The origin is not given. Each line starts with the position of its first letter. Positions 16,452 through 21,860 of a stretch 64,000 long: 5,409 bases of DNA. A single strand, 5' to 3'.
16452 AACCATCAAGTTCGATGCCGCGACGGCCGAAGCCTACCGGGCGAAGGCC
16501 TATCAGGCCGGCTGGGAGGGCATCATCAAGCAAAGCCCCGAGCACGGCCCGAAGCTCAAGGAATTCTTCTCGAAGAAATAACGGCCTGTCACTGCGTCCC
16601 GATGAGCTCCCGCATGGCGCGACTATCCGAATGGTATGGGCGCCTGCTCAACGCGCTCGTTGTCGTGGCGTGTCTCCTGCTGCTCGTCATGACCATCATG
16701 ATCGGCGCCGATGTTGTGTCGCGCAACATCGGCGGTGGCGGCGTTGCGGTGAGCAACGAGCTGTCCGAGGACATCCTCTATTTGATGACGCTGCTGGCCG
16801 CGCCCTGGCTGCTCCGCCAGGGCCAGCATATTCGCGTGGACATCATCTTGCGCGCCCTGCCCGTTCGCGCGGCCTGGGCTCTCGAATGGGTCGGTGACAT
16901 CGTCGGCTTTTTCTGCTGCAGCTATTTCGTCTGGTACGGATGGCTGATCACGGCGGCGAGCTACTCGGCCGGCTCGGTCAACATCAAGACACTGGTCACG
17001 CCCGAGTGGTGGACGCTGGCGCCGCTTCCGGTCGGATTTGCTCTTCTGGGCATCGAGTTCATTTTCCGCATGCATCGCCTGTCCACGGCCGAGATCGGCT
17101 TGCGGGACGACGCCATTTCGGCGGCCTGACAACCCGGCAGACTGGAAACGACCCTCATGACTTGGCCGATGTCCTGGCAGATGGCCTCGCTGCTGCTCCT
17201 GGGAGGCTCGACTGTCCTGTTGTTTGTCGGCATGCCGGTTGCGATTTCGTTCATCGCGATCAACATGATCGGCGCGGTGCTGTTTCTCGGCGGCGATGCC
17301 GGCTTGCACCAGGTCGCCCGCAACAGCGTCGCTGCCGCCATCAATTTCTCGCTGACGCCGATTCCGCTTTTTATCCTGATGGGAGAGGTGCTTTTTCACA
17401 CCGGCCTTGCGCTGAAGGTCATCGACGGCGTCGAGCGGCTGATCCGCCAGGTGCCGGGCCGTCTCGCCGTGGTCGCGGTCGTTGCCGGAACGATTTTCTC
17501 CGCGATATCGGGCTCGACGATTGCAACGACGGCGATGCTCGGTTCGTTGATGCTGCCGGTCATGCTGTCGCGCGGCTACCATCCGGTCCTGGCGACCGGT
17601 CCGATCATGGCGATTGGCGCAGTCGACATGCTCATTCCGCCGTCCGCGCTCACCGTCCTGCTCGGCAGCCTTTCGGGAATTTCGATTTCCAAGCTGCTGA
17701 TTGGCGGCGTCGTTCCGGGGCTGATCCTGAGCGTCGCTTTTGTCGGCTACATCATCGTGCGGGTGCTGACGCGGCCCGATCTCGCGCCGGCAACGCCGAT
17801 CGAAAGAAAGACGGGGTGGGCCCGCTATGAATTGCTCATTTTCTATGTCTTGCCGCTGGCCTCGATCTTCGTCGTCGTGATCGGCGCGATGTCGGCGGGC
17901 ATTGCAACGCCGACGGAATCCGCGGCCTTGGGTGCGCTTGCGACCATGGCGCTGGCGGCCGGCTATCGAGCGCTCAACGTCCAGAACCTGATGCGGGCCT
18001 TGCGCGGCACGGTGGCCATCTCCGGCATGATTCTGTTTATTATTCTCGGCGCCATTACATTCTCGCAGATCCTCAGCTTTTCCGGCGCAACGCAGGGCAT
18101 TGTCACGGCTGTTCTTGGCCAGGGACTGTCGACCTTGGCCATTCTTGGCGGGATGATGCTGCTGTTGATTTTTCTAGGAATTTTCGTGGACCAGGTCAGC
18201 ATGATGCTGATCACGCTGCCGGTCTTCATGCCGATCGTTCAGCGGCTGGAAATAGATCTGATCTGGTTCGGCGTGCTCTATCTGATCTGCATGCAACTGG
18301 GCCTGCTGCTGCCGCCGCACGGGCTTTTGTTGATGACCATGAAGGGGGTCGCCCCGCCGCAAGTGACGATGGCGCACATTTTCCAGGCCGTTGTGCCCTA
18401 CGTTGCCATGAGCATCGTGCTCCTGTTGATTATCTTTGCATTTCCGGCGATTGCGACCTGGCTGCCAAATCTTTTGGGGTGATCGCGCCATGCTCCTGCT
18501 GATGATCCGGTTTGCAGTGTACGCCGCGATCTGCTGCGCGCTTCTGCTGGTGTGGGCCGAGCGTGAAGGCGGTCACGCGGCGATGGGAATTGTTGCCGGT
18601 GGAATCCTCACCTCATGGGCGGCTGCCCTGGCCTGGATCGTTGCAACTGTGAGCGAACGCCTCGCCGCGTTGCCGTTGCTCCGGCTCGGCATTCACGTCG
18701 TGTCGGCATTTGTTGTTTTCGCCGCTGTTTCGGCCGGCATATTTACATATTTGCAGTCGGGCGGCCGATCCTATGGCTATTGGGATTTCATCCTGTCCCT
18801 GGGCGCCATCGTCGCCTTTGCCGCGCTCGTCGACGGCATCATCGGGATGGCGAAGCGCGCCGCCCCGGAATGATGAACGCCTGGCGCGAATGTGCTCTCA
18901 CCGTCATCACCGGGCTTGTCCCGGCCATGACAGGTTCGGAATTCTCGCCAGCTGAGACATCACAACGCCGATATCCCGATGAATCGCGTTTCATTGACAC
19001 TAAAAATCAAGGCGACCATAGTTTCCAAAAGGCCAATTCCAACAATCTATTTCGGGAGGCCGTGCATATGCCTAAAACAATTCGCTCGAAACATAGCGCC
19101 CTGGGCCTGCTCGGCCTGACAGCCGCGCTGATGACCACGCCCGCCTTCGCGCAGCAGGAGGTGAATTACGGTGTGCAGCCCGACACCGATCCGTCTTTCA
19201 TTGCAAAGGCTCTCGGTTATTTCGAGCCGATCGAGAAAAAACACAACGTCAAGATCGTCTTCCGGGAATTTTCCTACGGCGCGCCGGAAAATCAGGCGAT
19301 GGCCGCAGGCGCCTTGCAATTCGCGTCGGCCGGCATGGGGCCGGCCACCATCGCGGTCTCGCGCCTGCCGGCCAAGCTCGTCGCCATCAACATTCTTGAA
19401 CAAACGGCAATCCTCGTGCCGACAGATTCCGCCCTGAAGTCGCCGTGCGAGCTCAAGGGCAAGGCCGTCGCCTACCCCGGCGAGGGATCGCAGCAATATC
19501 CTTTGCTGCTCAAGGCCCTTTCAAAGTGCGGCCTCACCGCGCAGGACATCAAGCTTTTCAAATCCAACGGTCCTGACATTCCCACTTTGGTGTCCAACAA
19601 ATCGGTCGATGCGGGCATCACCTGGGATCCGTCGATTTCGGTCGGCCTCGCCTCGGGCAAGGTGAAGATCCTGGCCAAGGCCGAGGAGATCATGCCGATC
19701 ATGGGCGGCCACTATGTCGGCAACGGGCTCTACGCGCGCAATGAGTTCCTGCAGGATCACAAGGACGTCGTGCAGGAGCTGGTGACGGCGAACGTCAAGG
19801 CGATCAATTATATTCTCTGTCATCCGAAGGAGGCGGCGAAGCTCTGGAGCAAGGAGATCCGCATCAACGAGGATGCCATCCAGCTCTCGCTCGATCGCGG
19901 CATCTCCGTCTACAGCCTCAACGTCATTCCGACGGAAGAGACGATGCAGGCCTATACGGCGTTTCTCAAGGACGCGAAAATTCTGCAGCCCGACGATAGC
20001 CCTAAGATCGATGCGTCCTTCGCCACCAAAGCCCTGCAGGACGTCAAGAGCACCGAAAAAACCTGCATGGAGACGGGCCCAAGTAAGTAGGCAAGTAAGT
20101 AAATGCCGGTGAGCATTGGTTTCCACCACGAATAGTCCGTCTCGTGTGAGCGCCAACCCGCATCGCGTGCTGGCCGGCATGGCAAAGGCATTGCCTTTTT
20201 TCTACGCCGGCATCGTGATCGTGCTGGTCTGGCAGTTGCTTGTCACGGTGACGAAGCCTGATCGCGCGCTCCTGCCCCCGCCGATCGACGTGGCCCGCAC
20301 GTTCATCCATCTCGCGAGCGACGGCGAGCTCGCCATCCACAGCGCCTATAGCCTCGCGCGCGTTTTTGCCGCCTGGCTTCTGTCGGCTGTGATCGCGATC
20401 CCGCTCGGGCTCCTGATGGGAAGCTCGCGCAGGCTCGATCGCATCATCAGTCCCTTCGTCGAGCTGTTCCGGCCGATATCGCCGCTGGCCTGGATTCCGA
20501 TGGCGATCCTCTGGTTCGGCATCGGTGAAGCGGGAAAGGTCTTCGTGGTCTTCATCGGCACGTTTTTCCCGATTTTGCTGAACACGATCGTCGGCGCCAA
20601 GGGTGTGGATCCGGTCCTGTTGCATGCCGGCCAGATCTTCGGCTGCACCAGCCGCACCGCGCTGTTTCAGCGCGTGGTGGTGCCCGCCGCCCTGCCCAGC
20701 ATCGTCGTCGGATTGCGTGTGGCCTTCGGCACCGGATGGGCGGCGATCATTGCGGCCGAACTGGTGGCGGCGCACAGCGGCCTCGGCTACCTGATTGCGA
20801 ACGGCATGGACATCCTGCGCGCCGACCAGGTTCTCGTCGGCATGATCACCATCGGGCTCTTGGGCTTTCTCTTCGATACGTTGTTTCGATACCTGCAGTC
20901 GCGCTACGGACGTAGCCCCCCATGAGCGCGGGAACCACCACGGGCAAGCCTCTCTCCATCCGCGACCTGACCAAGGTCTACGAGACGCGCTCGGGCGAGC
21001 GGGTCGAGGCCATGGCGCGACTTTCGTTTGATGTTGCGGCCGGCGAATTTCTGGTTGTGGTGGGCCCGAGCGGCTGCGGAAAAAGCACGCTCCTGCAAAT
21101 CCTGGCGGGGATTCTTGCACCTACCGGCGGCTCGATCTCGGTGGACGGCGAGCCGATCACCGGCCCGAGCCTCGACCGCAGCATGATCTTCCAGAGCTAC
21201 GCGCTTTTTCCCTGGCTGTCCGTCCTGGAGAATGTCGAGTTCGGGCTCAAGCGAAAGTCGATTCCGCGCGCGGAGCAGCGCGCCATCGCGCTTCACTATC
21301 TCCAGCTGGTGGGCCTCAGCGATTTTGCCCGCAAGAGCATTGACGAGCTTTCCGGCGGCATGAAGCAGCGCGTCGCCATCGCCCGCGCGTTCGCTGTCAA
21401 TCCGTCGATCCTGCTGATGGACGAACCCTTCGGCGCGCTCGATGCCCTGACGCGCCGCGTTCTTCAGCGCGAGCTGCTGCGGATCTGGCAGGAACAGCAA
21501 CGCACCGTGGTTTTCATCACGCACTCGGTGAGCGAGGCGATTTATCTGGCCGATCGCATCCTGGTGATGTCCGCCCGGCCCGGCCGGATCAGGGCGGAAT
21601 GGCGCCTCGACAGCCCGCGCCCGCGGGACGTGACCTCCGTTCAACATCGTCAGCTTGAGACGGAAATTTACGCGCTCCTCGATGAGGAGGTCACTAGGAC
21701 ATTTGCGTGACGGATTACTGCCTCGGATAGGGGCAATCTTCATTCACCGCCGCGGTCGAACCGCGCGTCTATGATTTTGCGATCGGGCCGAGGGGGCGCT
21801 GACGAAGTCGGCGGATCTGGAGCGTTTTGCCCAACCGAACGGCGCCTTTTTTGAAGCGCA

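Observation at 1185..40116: At least 13 conserved genes are broken by single-nucleotide frameshifts, all in the first 40 kb and none in the last 24 kb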

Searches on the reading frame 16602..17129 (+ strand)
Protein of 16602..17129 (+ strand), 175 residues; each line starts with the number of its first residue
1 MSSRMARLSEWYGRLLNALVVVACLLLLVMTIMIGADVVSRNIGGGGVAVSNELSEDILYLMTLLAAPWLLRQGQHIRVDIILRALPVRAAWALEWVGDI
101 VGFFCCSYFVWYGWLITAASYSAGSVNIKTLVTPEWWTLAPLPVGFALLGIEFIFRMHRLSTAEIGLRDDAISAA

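Call 42: search_protein_families(library=pfam, proteins=[window:16602-17129:+], max_evalue=0.001)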
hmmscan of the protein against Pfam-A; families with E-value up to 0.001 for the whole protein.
window:16602-17129:+ (175 aa): 1 family
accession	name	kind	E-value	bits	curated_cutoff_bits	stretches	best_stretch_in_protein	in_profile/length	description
PF04290.18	DctQ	-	2.6e-24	86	28.3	1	30-157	1-126/132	Tripartite ATP-independent periplasmic transporters, DctQ component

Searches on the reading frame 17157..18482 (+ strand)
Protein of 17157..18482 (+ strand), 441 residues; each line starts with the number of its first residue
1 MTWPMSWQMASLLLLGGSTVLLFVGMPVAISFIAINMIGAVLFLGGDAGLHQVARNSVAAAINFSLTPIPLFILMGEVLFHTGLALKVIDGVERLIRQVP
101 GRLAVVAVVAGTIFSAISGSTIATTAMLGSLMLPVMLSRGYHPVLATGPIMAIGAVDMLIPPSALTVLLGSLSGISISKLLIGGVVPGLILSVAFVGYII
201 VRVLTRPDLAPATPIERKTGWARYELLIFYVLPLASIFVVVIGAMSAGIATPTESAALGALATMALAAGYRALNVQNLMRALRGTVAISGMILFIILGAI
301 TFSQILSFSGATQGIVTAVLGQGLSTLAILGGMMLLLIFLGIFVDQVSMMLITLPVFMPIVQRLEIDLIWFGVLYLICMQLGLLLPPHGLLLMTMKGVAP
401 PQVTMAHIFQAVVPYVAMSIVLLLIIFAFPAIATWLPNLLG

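Call 42: search_protein_families(library=pfam, proteins=[window:17157-18482:+], max_evalue=0.001)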
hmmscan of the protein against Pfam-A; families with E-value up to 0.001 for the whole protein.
window:17157-18482:+ (441 aa): 1 family
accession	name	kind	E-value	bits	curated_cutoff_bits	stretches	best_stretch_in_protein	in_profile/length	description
PF06808.19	DctM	-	5.4e-68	230.2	23.8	1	19-432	5-413/413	Tripartite ATP-independent periplasmic transporter, DctM component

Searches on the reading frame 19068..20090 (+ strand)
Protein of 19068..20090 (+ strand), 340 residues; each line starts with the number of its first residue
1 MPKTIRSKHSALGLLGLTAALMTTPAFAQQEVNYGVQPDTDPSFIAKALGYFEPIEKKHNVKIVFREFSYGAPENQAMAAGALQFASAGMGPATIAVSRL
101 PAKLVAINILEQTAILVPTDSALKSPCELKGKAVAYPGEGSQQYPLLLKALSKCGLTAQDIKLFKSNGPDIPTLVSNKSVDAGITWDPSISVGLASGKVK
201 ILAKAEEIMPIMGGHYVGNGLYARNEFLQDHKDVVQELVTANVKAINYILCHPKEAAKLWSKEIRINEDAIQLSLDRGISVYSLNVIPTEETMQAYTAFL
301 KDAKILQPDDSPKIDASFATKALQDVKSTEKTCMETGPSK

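Call 42: search_protein_families(library=pfam, proteins=[window:19068-20090:+], max_evalue=0.001)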
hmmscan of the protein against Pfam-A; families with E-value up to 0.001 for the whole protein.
window:19068-20090:+ (340 aa): 3 families
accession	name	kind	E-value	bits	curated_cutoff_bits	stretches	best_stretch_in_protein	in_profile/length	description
PF09084.16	NMT1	-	1.7e-17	64.5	20.5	1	38-256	2-216/216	NMT1/THI5 like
PF12974.12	Phosphonate-bd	-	1.9e-07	31.2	27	1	75-208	43-190/242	ABC transporter, phosphonate, periplasmic substrate-binding protein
PF13379.11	NMT1_2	-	9.7e-05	22.7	24.7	1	39-257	17-244/252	NMT1-like family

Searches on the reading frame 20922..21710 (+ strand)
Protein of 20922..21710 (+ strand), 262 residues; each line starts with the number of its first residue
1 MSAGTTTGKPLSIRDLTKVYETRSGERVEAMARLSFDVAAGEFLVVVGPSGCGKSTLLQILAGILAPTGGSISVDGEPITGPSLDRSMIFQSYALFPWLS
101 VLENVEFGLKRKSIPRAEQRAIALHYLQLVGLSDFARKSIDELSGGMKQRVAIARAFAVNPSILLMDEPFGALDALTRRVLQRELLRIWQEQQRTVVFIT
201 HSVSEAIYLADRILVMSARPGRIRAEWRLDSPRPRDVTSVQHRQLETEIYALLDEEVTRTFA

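Call 5: find_encoding_contigs(protein=window:20922-21710:+, flank=10000, max_places=10)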
Protein window:20922-21710:+ (262 aa): 1 contig read that carries it; 1 place shown.
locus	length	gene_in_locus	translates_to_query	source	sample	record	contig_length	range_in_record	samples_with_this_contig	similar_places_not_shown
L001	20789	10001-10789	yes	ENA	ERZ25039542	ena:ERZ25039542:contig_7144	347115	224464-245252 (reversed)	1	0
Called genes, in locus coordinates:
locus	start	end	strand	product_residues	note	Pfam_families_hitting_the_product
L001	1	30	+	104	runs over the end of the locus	-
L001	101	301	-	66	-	-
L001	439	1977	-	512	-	PF07690:MFS_1, PF03137:OATP (faint)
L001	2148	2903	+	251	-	PF01427:Peptidase_M15, PF02557:VanY (faint), PF01427:Peptidase_M15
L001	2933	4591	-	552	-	PF02776:TPP_enzyme_N, PF00205:TPP_enzyme_M, PF02775:TPP_enzyme_C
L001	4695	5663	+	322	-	PF03480:DctP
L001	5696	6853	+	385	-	PF04290:DctQ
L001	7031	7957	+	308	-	PF06808:DctM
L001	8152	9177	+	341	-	PF09084:NMT1, PF12974:Phosphonate-bd (weak)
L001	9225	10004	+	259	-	PF00528:BPD_transp_1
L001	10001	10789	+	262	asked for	PF00005:ABC_tran, PF00004:AAA (faint), PF13304:AAA_21 (faint)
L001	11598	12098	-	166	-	PF03692:CxxCxxCC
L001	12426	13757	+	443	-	PF00912:Transgly, PF00905:Transpeptidase (weak)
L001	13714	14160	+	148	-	-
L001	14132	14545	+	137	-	-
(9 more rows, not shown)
